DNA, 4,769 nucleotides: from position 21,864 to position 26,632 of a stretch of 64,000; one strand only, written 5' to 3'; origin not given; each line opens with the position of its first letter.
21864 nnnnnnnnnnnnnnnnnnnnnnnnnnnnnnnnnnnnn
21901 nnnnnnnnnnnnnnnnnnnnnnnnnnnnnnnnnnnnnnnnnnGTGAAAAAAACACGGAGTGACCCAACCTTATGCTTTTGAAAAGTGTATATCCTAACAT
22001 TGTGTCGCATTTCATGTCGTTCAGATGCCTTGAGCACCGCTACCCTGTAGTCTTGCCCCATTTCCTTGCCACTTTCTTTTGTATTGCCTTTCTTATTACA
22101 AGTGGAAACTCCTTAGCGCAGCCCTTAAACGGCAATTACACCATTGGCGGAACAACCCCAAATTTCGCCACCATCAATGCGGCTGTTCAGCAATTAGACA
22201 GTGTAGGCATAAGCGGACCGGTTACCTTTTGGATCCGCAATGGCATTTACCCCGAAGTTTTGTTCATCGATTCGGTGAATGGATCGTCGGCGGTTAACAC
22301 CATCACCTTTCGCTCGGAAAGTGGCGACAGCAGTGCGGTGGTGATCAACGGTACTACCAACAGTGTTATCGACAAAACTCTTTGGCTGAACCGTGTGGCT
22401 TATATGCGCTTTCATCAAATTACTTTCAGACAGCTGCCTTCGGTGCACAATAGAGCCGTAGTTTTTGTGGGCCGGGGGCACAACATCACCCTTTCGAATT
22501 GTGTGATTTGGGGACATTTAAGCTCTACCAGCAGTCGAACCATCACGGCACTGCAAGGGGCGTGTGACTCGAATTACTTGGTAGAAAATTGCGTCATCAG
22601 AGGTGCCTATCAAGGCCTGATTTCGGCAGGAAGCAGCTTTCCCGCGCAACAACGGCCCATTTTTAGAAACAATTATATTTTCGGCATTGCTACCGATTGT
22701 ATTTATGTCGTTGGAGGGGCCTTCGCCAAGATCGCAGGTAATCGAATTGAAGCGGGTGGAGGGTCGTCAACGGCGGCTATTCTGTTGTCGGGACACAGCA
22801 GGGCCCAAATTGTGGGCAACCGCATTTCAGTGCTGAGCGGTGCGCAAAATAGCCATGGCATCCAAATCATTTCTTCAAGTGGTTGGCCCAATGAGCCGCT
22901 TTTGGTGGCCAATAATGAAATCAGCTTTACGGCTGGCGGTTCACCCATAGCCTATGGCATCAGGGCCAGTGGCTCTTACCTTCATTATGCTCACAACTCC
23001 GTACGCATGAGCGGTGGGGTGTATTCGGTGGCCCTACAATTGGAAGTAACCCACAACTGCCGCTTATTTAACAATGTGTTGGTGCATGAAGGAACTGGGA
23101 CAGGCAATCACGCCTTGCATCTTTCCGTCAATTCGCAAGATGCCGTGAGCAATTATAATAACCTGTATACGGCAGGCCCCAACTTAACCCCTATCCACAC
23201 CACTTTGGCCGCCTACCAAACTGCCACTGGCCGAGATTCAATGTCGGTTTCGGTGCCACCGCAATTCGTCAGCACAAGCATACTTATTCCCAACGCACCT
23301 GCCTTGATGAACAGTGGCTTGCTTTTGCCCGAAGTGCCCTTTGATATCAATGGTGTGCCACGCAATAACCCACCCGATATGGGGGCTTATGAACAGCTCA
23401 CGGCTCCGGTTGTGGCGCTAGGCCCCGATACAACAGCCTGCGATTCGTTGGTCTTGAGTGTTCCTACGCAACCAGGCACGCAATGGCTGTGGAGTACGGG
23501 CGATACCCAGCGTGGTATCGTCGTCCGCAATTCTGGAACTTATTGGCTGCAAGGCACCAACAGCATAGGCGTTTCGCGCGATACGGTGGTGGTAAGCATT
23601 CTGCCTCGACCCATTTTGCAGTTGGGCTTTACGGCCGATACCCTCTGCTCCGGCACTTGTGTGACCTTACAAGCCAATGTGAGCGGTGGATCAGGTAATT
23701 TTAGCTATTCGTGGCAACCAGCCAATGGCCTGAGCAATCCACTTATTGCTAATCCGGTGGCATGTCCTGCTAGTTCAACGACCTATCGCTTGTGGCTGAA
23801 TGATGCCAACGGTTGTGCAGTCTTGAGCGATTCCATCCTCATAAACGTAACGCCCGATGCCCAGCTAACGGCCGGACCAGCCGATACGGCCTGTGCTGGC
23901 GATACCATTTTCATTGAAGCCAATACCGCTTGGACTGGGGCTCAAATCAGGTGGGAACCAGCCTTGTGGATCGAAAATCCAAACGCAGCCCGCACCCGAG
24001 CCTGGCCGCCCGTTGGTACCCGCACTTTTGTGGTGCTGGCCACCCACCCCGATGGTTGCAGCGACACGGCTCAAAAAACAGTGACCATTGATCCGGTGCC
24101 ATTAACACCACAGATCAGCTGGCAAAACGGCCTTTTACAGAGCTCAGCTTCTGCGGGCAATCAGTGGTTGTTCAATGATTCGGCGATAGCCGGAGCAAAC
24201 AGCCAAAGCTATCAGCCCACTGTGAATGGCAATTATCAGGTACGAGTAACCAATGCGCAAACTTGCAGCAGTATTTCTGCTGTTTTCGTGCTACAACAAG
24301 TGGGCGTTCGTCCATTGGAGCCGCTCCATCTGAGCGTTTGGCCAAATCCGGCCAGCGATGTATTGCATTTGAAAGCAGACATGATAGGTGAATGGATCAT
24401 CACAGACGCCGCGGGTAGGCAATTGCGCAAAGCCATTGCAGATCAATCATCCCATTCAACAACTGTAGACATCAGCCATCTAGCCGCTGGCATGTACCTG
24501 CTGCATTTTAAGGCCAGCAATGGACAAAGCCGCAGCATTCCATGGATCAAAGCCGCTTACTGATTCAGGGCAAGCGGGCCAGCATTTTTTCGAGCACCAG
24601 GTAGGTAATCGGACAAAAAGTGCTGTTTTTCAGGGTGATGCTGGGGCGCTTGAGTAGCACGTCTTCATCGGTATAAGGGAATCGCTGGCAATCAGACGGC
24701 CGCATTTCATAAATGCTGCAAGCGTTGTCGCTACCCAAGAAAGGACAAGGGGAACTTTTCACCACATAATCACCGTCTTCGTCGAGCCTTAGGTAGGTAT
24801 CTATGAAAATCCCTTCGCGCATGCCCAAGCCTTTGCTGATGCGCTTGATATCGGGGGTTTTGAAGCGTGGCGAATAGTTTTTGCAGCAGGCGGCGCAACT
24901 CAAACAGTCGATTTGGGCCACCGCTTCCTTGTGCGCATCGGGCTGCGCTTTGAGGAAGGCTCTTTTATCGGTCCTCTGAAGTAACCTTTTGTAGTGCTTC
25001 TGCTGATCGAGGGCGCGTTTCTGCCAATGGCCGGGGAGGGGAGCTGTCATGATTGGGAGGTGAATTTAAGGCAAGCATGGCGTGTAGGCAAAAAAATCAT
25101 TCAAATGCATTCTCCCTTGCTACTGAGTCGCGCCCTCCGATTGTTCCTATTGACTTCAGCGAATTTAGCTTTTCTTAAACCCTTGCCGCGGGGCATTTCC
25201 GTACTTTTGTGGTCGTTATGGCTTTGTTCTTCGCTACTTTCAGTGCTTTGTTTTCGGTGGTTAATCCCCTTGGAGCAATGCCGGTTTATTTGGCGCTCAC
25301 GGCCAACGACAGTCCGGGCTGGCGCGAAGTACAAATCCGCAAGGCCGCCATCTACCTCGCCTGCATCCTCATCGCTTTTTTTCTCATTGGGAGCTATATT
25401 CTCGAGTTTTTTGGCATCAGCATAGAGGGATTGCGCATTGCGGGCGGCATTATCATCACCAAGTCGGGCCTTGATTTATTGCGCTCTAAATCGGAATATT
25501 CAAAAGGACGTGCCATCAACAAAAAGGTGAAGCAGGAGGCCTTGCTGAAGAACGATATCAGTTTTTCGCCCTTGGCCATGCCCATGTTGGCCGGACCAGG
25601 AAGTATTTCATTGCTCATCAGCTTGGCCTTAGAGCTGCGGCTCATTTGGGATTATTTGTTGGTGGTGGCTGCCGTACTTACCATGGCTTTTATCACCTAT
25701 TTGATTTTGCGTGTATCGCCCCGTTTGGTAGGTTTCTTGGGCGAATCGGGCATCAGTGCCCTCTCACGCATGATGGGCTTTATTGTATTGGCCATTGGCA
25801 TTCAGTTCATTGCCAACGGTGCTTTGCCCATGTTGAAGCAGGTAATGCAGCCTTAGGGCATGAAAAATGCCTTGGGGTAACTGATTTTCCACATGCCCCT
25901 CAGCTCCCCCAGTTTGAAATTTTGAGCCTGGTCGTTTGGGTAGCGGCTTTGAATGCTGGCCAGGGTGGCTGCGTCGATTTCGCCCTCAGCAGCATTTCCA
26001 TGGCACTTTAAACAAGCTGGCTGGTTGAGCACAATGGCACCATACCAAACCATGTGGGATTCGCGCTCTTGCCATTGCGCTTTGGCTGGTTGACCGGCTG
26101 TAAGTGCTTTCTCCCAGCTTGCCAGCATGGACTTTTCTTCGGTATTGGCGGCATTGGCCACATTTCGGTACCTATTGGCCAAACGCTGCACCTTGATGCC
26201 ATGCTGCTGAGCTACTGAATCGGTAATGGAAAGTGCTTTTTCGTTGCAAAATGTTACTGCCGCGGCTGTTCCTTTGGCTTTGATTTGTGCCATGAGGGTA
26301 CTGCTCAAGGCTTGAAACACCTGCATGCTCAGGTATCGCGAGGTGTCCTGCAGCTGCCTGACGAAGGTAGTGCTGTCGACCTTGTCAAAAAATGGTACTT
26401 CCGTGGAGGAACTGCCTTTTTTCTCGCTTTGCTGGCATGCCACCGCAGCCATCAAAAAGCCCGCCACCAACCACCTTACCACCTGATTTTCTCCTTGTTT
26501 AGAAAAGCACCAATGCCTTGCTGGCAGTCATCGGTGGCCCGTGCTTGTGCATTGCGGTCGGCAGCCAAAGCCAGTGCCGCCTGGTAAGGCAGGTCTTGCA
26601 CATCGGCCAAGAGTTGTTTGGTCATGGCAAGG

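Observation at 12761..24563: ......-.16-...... promoter-like motif found three times at a fixed distance upstream of T9SS cargo genes, adjacent to an ECF sigma operon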

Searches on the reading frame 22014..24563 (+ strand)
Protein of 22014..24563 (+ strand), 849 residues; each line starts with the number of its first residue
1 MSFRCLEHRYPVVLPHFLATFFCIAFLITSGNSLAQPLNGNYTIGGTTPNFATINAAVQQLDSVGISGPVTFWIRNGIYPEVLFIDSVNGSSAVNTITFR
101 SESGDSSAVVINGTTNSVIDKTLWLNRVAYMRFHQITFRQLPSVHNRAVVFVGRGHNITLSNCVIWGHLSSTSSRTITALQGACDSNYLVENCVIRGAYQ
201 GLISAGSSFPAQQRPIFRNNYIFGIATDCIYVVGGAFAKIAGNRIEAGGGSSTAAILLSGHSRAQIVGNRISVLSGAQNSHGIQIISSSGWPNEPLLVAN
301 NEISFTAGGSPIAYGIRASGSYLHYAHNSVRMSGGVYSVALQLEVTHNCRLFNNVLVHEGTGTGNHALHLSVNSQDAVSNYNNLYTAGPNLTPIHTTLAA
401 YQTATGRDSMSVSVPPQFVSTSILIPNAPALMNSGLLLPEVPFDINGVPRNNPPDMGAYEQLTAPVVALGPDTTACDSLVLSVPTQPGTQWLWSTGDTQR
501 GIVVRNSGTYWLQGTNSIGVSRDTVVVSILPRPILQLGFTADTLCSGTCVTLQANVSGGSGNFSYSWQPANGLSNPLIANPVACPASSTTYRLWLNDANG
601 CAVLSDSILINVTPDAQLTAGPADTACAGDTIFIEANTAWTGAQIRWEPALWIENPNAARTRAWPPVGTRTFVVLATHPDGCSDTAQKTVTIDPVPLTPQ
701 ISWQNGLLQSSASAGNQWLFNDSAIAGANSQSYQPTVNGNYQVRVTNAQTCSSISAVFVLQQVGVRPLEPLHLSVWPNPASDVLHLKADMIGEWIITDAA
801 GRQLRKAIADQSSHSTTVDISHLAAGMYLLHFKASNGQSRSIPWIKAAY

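Call 6: search_protein_families(library=pfam, proteins=[window:22014-24563:+], max_evalue=0.01)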
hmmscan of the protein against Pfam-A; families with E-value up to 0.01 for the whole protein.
window:22014-24563:+ (849 aa): 3 families
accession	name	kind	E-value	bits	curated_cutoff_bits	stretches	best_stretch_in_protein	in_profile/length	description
PF18962.6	Por_Secre_tail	-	4.2e-09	37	27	1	775-839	1-69/75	Secretion system C-terminal sorting domain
PF13229.12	Beta_helix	-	5.5e-07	29.8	25.9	1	108-245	25-158/158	Right handed beta helix region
PF13573.12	SprB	-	0.0015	18.6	28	1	552-570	17-35/37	SprB repeat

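Call 26: search_protein_families(library=ncbifam, proteins=[window:22014-24563:+], max_evalue=0.01)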
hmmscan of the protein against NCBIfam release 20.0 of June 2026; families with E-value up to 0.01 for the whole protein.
window:22014-24563:+ (849 aa): 2 families
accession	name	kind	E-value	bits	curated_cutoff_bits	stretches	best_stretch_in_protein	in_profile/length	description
TIGR04183.1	Por_Secre_tail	domain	2.9e-08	33.6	23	1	775-845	1-70/72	T9SS type A sorting domain-containing protein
NF038113.1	T9SSA_dep_M36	equivalog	0.00091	17.5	885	1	772-836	792-859/869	T9SS-dependent M36 family metallopeptidase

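Call 49: find_homologous_proteins(query=window:22014-24563:+, max_evalue=1e-20)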
Query window:22014-24563:+ (849 aa): 47 proteins with E <= 1e-20 among 8000 candidates.
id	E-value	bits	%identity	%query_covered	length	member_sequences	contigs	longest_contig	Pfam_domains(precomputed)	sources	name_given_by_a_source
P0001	0.0e+0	1739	92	99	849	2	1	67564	PF13229.13,PF18962.8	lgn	-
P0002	0.0e+0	1504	81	96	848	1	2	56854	PF18962.8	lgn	-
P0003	0.0e+0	1486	78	99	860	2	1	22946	PF18962.8,PF19081.7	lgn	-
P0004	0.0e+0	1484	80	97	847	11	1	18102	PF18962.8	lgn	-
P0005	0.0e+0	1423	75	99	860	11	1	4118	PF18962.8,PF19081.7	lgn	-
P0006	0.0e+0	1391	73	99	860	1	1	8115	PF18962.8,PF19081.7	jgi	jgi:hypothetical protein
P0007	0.0e+0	1371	78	91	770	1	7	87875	-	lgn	-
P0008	0.0e+0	1266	67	99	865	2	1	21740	PF13229.13,PF18962.8,PF19081.7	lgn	-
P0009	0.0e+0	1253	67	99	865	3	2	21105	PF18962.8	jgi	-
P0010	0.0e+0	1029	80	63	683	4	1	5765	PF18962.8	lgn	-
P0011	3.0e-293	993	56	96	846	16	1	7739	-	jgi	-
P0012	3.2e-288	976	55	96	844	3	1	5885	PF18962.8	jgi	jgi:hypothetical protein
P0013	7.4e-279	945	54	96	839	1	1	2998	PF18962.8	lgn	-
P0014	2.7e-274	930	52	97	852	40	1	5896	-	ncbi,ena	-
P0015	8.9e-243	826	49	97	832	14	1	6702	PF18962.8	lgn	-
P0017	2.0e-236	805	49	95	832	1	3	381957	PF18962.8,PF19081.7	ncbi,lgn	-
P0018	2.3e-218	745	46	97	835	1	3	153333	PF18962.8,PF06832.19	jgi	jgi:hypothetical protein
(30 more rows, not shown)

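Call 50: find_encoding_contigs(protein=P0001, flank=10000, max_places=2)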
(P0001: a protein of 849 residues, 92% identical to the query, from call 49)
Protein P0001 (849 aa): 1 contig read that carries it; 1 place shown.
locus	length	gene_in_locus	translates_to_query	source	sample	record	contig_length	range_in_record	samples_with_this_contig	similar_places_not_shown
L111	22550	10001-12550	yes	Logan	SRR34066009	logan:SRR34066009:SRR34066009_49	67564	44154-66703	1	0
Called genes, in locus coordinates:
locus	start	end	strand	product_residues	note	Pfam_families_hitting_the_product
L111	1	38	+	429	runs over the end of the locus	PF03952:Enolase_N, PF00113:Enolase_C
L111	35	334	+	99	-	-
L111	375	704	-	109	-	PF13159:DUF3994 (weak)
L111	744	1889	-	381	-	-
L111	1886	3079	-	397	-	-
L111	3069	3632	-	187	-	PF07638:Sigma70_ECF (faint), PF04542:Sigma70_r2, PF08281:Sigma70_r4_2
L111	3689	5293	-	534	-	PF13620:CarboxypepD_reg (faint), PF17210:SdrD_B (weak), PF18962:Por_Secre_tail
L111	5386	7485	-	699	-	-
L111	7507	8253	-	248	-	PF00106:adh_short, PF08659:KR, PF23441:SDR (faint), PF13561:adh_short_C2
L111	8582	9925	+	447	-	PF00182:Glyco_hydro_19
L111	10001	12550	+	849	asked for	PF13229:Beta_helix (weak), PF18962:Por_Secre_tail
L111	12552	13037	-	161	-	PF03692:CxxCxxCC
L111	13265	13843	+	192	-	PF01914:MarC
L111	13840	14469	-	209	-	PF11845:Tll0287-like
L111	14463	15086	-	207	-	PF00378:ECH_1, PF16113:ECH_2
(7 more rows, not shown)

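Call 51: find_encoding_contigs(protein=P0002, flank=10000, max_places=2)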
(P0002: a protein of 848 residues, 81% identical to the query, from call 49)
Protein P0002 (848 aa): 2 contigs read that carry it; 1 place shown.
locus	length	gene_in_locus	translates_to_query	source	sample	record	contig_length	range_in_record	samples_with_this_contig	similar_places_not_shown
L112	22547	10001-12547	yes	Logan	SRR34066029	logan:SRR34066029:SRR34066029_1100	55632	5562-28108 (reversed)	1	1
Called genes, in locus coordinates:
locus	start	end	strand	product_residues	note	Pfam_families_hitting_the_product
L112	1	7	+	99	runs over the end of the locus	-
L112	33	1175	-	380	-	-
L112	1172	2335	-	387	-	-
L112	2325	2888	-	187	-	PF07638:Sigma70_ECF (faint), PF04542:Sigma70_r2, PF08281:Sigma70_r4_2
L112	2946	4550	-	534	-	PF22904:NOMO1-like_2nd (faint), PF13620:CarboxypepD_reg (weak), PF17210:SdrD_B, PF18962:Por_Secre_tail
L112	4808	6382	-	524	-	PF17210:SdrD_B, PF22904:NOMO1-like_2nd (weak), PF09430:EMC7_beta-sandw (faint), PF13620:CarboxypepD_reg, PF13715:CarbopepD_reg_2 (weak), PF18962:Por_Secre_tail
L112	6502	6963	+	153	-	-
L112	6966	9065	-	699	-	-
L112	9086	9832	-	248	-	PF00106:adh_short, PF08659:KR, PF23441:SDR (faint), PF13561:adh_short_C2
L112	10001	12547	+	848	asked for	PF18962:Por_Secre_tail (weak)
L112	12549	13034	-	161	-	PF03692:CxxCxxCC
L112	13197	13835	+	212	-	PF01914:MarC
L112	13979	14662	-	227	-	PF00378:ECH_1, PF16113:ECH_2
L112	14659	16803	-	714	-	PF13567:DUF4131, PF03772:Competence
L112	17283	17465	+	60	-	-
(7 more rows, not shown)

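Call 52: find_encoding_contigs(protein=P0008, flank=10000, max_places=2)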
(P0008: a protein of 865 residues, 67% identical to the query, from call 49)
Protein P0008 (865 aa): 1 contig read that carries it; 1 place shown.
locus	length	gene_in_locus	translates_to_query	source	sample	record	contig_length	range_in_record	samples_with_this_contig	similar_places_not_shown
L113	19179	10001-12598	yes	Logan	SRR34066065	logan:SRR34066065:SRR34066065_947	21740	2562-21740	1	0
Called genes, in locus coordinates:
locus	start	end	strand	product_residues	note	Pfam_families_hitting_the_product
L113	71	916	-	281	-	PF17848:Zn_ribbon_ACC, PF01039:Carboxyl_trans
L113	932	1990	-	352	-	PF01791:DeoC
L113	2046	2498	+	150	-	PF13673:Acetyltransf_10, PF00583:Acetyltransf_1, PF13508:Acetyltransf_7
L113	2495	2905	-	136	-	-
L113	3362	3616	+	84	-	PF18762:Kinase-PolyVal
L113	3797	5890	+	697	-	PF13567:DUF4131, PF03772:Competence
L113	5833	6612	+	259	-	PF00378:ECH_1, PF16113:ECH_2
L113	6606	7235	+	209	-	PF11845:Tll0287-like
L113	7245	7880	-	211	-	PF01914:MarC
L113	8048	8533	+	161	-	PF03692:CxxCxxCC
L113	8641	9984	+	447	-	PF00182:Glyco_hydro_19, PF18962:Por_Secre_tail (weak)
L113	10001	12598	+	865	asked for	PF13229:Beta_helix, PF19081:Ig_7 (faint), PF18962:Por_Secre_tail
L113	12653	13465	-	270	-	PF14054:DUF4249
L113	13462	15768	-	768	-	PF13620:CarboxypepD_reg, PF13715:CarbopepD_reg_2, PF07715:Plug, PF00593:TonB_dep_Rec_b-barrel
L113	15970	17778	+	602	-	PF00128:Alpha-amylase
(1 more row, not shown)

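Call 57: find_encoding_contigs(protein=P0011, flank=10000, max_places=1)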
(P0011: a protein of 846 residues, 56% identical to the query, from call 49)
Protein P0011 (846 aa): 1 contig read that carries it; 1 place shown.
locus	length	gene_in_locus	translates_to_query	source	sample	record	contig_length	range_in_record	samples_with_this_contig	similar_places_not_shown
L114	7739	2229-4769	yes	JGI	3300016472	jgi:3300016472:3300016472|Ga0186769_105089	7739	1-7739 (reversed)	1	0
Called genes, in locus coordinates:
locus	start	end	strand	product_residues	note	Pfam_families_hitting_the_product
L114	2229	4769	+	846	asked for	-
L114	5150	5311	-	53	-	-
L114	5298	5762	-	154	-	-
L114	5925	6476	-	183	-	-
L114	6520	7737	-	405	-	?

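Call 58: find_encoding_contigs(protein=P0017, flank=10000, max_places=1)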
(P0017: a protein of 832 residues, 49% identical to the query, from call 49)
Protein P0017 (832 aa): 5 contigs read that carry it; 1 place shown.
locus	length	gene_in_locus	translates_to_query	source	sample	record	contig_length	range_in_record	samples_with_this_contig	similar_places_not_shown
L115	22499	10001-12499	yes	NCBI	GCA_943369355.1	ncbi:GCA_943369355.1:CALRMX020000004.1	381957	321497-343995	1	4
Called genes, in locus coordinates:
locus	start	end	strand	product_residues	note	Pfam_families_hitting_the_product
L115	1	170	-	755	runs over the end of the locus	PF00390:malic, PF03949:Malic_M, PF01515:PTA_PTB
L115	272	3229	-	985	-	PF25778:DUF7948, PF18911:PKD_4 (weak), PF13585:CHU_C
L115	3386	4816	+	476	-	PF02321:OEP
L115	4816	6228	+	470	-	PF25919:BSH_CusB (faint), PF25917:BSH_RND, PF25973:BSH_CzcB (weak), PF25876:HH_MFP_RND (faint), PF26002:Beta-barrel_AprE (faint), PF25990:Beta-barrel_YknX, PF25989:YknX_C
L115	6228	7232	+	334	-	PF01210:NAD_Gly3P_dh_N, PF03807:F420_oxidored, PF07479:NAD_Gly3P_dh_C, PF20618:GPD_NAD_C_bact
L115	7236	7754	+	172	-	PF13302:Acetyltransf_3, PF00583:Acetyltransf_1 (weak)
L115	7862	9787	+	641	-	PF07661:MORN_2 (faint)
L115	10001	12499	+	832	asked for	PF19081:Ig_7 (faint), PF18962:Por_Secre_tail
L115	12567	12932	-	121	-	PF09966:DUF2200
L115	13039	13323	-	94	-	PF21716:dnstrm_HI1420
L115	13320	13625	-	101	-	PF05973:Gp49 (weak)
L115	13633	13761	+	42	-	-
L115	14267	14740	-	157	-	PF00903:Glyoxalase, PF12681:Glyoxalase_2 (weak)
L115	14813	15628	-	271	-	PF20240:DUF6597, PF00165:HTH_AraC (faint), PF12833:HTH_18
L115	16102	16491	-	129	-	-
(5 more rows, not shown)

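Call 59: find_encoding_contigs(protein=P0018, flank=10000, max_places=1)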
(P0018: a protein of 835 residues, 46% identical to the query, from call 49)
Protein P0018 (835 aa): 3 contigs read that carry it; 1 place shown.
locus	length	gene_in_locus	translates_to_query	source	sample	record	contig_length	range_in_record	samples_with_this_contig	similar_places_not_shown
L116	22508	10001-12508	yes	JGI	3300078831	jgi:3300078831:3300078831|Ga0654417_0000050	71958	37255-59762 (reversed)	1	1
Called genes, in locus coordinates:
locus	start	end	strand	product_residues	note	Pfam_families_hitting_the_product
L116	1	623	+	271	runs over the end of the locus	-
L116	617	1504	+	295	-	-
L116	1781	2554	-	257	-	-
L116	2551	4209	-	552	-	PF01979:Amidohydro_1 (faint), PF07969:Amidohydro_3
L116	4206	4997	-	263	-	PF00106:adh_short, PF08659:KR, PF13561:adh_short_C2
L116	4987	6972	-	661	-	PF00324:AA_permease, PF13520:AA_permease_2, PF03845:Spore_permease, PF13906:AA_permease_C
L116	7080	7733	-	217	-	-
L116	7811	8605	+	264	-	PF00303:Thymidylat_synt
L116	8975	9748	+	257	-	PF07819:PGAP1 (faint), PF00561:Abhydrolase_1, PF00975:Thioesterase (weak), PF12146:Hydrolase_4, PF12697:Abhydrolase_6, PF03096:Ndr (faint)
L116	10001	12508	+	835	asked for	PF06832:BiPBP_C (faint), PF18962:Por_Secre_tail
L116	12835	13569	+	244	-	-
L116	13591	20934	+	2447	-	PF00082:Peptidase_S8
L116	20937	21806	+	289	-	-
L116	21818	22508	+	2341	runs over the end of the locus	-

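Call 106: search_solved_structures(query=window:22014-24563:+, max_evalue=0.01)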
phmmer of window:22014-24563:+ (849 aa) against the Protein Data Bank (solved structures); distinct sequences matched with E-value up to 0.01: 0.

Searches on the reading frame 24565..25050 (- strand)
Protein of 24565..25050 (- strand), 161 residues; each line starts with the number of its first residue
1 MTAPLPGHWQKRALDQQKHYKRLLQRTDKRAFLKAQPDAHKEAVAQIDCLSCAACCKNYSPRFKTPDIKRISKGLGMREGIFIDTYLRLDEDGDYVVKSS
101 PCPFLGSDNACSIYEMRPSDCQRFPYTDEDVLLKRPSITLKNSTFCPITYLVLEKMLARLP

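Call 48: search_protein_families(library=pfam, proteins=[window:24565-25050:-], max_evalue=0.001)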
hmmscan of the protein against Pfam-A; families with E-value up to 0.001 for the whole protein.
window:24565-25050:- (161 aa): 1 family
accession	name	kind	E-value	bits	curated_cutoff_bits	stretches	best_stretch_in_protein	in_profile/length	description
PF03692.20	CxxCxxCC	-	1.2e-13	52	23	1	48-132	1-77/85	Putative zinc- or iron-chelating domain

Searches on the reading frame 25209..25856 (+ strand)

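Call 48: search_protein_families(library=pfam, proteins=[window:25209-25856:+], max_evalue=0.001)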
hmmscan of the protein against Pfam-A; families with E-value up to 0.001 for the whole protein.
window:25209-25856:+ (215 aa): 1 family
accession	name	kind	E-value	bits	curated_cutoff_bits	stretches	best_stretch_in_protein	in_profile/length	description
PF01914.23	MarC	-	2.2e-52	177.9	23.9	1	5-206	2-200/203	MarC family integral membrane protein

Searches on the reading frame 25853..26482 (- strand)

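Call 48: search_protein_families(library=pfam, proteins=[window:25853-26482:-], max_evalue=0.001)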
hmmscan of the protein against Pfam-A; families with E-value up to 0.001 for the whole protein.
window:25853-26482:- (209 aa): 1 family
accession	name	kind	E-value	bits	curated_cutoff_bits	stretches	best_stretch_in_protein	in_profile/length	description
PF11845.13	Tll0287-like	-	3.1e-20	73.5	24.1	1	41-203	16-144/144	Tll0287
